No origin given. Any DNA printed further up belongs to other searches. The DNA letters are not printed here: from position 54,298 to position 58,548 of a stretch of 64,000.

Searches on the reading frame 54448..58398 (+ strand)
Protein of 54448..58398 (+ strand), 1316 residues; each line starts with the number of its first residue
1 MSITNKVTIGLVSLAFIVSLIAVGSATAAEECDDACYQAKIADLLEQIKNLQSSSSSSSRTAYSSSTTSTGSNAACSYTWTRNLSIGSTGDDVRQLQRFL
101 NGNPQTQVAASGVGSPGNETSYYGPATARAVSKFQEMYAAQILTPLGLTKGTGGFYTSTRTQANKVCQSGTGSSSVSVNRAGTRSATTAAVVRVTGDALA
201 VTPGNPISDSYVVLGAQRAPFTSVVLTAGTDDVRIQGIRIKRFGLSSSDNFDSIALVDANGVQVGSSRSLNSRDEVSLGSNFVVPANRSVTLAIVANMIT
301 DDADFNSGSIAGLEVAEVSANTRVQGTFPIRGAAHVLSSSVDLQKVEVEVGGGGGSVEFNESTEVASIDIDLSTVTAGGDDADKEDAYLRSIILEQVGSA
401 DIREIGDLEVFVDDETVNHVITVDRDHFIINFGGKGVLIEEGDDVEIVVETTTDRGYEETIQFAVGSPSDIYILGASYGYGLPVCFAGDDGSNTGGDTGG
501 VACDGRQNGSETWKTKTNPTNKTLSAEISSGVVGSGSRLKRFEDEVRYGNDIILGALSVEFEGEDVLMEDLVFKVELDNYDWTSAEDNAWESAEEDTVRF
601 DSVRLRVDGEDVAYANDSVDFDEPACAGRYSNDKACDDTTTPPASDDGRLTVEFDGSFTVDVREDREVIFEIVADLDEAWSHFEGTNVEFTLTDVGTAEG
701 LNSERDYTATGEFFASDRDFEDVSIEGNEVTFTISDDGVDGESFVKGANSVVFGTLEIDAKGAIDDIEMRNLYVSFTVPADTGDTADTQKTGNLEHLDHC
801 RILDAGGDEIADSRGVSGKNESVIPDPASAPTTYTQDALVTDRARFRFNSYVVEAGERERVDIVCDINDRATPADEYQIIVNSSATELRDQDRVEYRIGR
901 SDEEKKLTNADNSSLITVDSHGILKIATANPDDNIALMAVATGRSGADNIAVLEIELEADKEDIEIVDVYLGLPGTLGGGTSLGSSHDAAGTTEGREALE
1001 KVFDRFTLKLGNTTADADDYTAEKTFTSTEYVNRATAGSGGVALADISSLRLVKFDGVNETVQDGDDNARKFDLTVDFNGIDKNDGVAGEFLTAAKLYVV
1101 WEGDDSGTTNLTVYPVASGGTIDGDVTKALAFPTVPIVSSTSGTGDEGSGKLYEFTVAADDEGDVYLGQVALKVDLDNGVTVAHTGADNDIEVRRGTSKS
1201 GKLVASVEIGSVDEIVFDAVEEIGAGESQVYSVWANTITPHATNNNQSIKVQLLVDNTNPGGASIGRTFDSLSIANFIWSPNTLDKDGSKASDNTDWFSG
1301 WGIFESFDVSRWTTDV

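Call 5: search_protein_families(library=pfam, proteins=[window:54448-58398:+], max_evalue=0.01)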
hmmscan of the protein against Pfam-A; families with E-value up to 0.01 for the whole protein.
window:54448-58398:+ (1316 aa): 1 family
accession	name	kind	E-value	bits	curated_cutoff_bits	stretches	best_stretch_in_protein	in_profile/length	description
PF01471.23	PG_binding_1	-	1.7e-05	25.3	23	1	89-138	1-41/57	Putative peptidoglycan binding domain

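Call 68: search_protein_families(library=pfam, proteins=[window:54448-58398:+], max_evalue=10)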
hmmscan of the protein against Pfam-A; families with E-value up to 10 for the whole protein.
window:54448-58398:+ (1316 aa): 2 families
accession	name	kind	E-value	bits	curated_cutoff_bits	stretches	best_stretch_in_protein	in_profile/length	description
PF01471.23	PG_binding_1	-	1.7e-05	25.3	23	1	89-138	1-41/57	Putative peptidoglycan binding domain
PF19686.4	DUF6188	-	0.047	14.5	27.1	1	644-667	72-95/121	Family of unknown function (DUF6188)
